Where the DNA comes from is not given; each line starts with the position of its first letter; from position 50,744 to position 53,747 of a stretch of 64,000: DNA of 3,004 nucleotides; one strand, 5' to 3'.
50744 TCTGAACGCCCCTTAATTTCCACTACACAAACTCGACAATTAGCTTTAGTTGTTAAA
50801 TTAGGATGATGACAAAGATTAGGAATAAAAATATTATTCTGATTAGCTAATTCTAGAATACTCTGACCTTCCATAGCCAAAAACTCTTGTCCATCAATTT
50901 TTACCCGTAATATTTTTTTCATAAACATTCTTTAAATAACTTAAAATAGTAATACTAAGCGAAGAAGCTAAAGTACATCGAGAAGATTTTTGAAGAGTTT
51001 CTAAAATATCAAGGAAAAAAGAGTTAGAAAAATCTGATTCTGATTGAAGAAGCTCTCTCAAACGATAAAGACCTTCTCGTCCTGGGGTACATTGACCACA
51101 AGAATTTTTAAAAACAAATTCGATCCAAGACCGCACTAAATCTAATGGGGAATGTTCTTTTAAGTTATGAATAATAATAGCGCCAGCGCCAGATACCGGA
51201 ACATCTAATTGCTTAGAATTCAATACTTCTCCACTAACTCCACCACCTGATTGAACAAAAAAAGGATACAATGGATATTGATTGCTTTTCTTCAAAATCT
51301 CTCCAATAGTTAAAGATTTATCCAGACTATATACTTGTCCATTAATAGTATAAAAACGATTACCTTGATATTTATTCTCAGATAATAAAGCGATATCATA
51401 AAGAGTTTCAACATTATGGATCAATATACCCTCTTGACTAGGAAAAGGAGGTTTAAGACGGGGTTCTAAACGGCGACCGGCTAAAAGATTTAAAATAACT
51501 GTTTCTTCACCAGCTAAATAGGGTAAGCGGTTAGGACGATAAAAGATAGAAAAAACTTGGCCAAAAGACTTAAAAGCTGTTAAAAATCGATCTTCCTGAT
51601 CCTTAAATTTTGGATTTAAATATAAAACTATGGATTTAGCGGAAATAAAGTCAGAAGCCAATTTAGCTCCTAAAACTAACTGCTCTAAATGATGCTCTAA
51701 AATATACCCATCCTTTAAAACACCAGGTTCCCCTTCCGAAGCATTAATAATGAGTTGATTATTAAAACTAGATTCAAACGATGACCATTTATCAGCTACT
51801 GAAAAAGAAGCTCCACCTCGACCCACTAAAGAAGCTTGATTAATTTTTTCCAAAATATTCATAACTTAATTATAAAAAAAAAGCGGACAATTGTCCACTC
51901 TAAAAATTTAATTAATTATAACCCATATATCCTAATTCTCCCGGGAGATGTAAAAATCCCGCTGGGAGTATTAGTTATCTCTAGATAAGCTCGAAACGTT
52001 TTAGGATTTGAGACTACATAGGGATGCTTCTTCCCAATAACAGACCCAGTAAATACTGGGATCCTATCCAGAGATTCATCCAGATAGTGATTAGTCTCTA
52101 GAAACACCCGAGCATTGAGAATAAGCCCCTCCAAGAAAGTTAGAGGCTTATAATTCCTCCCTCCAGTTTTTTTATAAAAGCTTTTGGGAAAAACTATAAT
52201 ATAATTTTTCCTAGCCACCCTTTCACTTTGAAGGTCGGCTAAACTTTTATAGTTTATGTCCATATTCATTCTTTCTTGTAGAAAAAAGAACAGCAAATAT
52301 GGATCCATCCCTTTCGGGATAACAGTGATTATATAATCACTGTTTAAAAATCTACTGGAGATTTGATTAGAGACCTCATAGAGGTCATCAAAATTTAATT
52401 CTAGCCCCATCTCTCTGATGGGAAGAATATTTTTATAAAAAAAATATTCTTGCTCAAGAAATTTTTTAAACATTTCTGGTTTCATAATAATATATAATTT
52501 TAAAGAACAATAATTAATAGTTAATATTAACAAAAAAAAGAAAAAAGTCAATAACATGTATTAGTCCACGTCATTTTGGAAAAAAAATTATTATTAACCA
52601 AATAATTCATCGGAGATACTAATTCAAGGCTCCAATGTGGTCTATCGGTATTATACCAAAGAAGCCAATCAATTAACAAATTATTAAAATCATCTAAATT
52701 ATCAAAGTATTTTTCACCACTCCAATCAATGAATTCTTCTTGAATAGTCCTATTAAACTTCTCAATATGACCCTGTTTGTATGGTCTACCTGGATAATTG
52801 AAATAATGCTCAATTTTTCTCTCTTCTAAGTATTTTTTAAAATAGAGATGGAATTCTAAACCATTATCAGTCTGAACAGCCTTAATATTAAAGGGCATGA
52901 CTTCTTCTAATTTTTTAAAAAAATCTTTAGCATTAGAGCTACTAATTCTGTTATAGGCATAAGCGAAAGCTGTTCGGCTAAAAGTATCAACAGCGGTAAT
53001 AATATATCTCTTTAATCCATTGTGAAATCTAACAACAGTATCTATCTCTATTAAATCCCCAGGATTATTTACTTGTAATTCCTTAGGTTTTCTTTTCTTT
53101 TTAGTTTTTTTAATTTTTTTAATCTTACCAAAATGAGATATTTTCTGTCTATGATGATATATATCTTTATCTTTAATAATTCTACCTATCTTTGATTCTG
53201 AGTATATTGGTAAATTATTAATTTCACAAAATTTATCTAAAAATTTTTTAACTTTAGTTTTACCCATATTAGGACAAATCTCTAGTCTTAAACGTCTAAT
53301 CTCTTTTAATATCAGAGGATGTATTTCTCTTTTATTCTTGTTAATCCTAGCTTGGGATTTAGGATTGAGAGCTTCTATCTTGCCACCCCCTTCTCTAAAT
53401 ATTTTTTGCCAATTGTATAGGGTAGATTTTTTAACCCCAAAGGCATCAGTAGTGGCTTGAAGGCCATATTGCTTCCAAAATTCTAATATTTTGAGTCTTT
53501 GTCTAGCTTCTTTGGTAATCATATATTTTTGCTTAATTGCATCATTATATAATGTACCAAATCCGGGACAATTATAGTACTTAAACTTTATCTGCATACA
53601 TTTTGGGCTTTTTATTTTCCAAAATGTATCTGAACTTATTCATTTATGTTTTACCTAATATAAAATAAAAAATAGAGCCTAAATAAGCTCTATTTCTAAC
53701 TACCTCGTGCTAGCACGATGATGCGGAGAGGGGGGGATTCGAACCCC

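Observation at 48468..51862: Two-gene [FeFe]-hydrogenase module with a truncated NuoF-like partner carrying a Cys-to-Gly change, and no NuoE-like subunit or maturases nearby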

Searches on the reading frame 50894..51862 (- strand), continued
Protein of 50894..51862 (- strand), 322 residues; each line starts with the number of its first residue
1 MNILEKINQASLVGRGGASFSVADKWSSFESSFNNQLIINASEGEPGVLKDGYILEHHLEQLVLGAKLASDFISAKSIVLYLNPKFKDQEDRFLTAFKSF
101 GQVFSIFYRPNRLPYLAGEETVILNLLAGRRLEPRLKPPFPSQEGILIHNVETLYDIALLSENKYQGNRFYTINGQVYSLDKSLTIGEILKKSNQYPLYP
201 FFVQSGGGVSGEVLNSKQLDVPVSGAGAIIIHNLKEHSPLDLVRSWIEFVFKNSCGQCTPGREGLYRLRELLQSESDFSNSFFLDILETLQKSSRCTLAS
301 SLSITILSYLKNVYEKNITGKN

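Call 90: search_protein_families(library=ncbifam, proteins=[L095:4773-6032:+, L095:6037-7404:+, L095:3639-4544:+, L095:8331-9632:+, L095:10620-11333:+], max_evalue=0.00001)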
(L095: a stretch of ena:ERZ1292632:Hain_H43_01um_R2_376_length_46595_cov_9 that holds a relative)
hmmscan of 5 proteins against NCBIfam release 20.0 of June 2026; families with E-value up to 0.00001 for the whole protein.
L095:4773-6032:+ (419 aa): 22 families
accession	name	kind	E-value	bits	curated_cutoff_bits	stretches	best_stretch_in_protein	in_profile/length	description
TIGR03956.1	rSAM_HydE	equivalog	1.2e-81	274.6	254.6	1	87-393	6-313/340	[FeFe] hydrogenase H-cluster radical SAM maturase HydE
TIGR03910.1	pyrrolys_PylB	equivalog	5.4e-52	176.8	348.2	1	79-395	4-322/347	methylornithine synthase PylB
TIGR00433.2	bioB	equivalog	1.5e-31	109.8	225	1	91-371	2-283/307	biotin synthase BioB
TIGR02351.2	thiH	equivalog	1.6e-22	80.1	380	1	81-281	24-227/364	2-iminoacetate synthase ThiH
TIGR03957.1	rSAM_HmdB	equivalog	2.7e-22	79.4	320.9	1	95-379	4-287/317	5,10-methenyltetrahydromethanopterin hydrogenase cofactor biosynthesis protein HmdB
TIGR03955.1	rSAM_HydG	equivalog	9.8e-14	50.6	312.15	1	59-254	15-215/470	[FeFe] hydrogenase H-cluster radical SAM maturase HydG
NF053742.1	LipS1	equivalog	5.4e-12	45.9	230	1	138-342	15-216/268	LipS1 family lipoyl synthase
TIGR03699.1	menaquin_MqnC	equivalog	6.3e-12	45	428.1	1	92-208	3-119/342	cyclic dehypoxanthinyl futalosine synthase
TIGR03551.1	F420_cofH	equivalog_domain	1.5e-11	43.7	374.1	1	98-209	5-118/345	5-amino-6-(D-ribitylamino)uracil--L-tyrosine 4-hydroxyphenyl transferase CofH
NF053743.1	LipS2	equivalog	3.1e-11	43.2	270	1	137-325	30-219/292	LipS2 family lipoyl synthase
NF004911.0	PRK06267.1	equivalog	1.7e-10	40.7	305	1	114-369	11-262/351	hypothetical protein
NF006687.0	PRK09234.1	equivalog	7.6e-10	37.6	1018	1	55-207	467-608/849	bifunctional FO biosynthesis protein CofGH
TIGR00074.1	hypC_hupF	subfamily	1.3e-09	37.7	48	1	1-71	1-71/80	HypC/HybG/HupF family hydrogenase formation chaperone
TIGR00423.1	TIGR00423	subfamily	1.6e-09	37.5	260.25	1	133-208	8-83/310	CofH family radical SAM protein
TIGR04479.1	bcpD_PhpK_rSAM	subfamily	2.2e-09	36.3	600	1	127-297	237-408/504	PhpK family radical SAM P-methyltransferase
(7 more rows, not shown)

L095:6037-7404:+ (455 aa): 14 families
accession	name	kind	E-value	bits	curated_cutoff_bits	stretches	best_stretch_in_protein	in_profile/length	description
TIGR03955.1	rSAM_HydG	equivalog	4.2e-178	592.6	312.15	1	15-453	25-468/470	[FeFe] hydrogenase H-cluster radical SAM maturase HydG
TIGR02351.2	thiH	equivalog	1.4e-85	287.6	380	1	28-366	26-358/364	2-iminoacetate synthase ThiH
TIGR03910.1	pyrrolys_PylB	equivalog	9.1e-32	110.3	348.2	1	23-298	4-270/347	methylornithine synthase PylB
TIGR04158.1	rSAM_MIA_synth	equivalog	2.6e-24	85.7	400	1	49-327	34-318/368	3-methyl-2-indolic acid synthase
TIGR03956.1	rSAM_HydE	equivalog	3.3e-22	79.2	254.6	1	33-313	7-275/340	[FeFe] hydrogenase H-cluster radical SAM maturase HydE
TIGR00433.2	bioB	equivalog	3.1e-16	59.5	225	1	38-322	4-280/307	biotin synthase BioB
TIGR03699.1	menaquin_MqnC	equivalog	3.8e-10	39.1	428.1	1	37-298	3-270/342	cyclic dehypoxanthinyl futalosine synthase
TIGR00423.1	TIGR00423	subfamily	3.4e-09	36.4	260.25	1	82-296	12-234/310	CofH family radical SAM protein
TIGR03551.1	F420_cofH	equivalog_domain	1e-08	34.4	374.1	1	45-183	7-154/345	5-amino-6-(D-ribitylamino)uracil--L-tyrosine 4-hydroxyphenyl transferase CofH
NF005609.0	PRK07360.1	equivalog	2e-08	33.4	426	1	22-148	6-135/374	7,8-didemethyl-8-hydroxy-5-deazariboflavin synthase subunit CofH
TIGR03700.1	mena_SCO4494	equivalog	5.9e-08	32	434.55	1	29-295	3-274/351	aminofutalosine synthase MqnE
TIGR03550.1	F420_cofG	equivalog_domain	1.5e-07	30.9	213.35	1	76-298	7-237/322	7,8-didemethyl-8-hydroxy-5-deazariboflavin synthase CofG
NF004884.0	PRK06245.1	equivalog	1.2e-06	27.6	209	1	82-145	22-95/340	7,8-didemethyl-8-hydroxy-5-deazariboflavin synthase subunit CofG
NF006277.0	PRK08445.1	equivalog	2.6e-06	26.5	576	0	47-293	11-268/348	dehypoxanthine futalosine cyclase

L095:3639-4544:+ (301 aa): 0 families

L095:8331-9632:+ (433 aa): 8 families
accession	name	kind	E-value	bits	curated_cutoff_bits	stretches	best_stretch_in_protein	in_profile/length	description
NF040828.1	sulfhyd_ShyA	equivalog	1.4e-67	228.4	700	1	1-433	1-411/415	NAD(P)-dependent hydrogenase/sulfhydrogenase 2 subunit alpha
NF040832.1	sulfhyd_HydA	equivalog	1.3e-66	225.4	880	1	2-433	4-422/426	NADPH-dependent hydrogenase/sulfhydrogenase 1 subunit alpha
TIGR03295.1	frhA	equivalog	1.5e-42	146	392.5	1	2-433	4-395/412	coenzyme F420 hydrogenase subunit alpha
NF041785.2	VhuA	equivalog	7.5e-40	136.7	800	1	2-398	3-409/418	F420-non-reducing hydrogenase Vhu subunit A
NF033181.1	NiFeSe_hydrog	equivalog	3.4e-38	131.8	600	2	2-119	3-119/507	nickel-dependent hydrogenase large subunit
NF045518.1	H2_NiFeSe_large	exception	8.3e-36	123.8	780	2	1-131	2-131/485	NiFeSe hydrogenase large subunit HysA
NF007778.0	PRK10467.1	equivalog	1.1e-24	86.6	969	2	2-144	4-143/567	hydrogenase 2 large subunit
NF007550.0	PRK10170.1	equivalog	8.1e-17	60.8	1101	1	5-131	21-144/597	Ni/Fe-hydrogenase large subunit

L095:10620-11333:+ (237 aa): 0 families

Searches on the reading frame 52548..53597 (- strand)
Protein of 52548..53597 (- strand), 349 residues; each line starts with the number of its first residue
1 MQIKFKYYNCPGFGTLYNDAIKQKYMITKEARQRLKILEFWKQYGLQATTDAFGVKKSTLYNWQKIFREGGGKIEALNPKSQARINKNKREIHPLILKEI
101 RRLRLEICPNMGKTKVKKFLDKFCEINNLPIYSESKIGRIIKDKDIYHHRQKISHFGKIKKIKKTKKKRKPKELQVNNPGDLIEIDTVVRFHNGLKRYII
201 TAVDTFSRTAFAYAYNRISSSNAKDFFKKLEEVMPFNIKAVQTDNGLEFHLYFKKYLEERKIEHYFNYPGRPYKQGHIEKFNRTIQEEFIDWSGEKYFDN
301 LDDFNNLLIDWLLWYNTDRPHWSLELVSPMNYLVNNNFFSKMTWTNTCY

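Call 3: search_protein_families(library=pfam, proteins=[window:52548-53597:-], max_evalue=0.01)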
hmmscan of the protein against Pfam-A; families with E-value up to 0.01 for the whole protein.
window:52548-53597:- (349 aa): 7 families
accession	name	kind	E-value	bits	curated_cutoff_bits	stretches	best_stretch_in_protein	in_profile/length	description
PF13683.12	rve_3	-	1.2e-13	51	26.5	1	261-329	2-67/67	Integrase core domain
PF00665.32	rve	-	2.2e-11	44.3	32.6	1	178-272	3-102/102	Integrase core domain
PF13384.12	HTH_23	-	3.6e-06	27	24.6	1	30-71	3-45/50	Homeodomain-like domain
PF13518.12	HTH_28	-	4.7e-06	27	25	1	33-81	1-48/52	Helix-turn-helix domain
PF13333.12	rve_2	-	0.00013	22.4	22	1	294-332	14-51/56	Integrase core domain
PF13565.12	HTH_32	-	0.0004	21.3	33.7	1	59-140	1-72/73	Homeodomain-like domain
PF13610.12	DDE_Tnp_IS240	-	0.0034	18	27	1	187-300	9-121/139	DDE domain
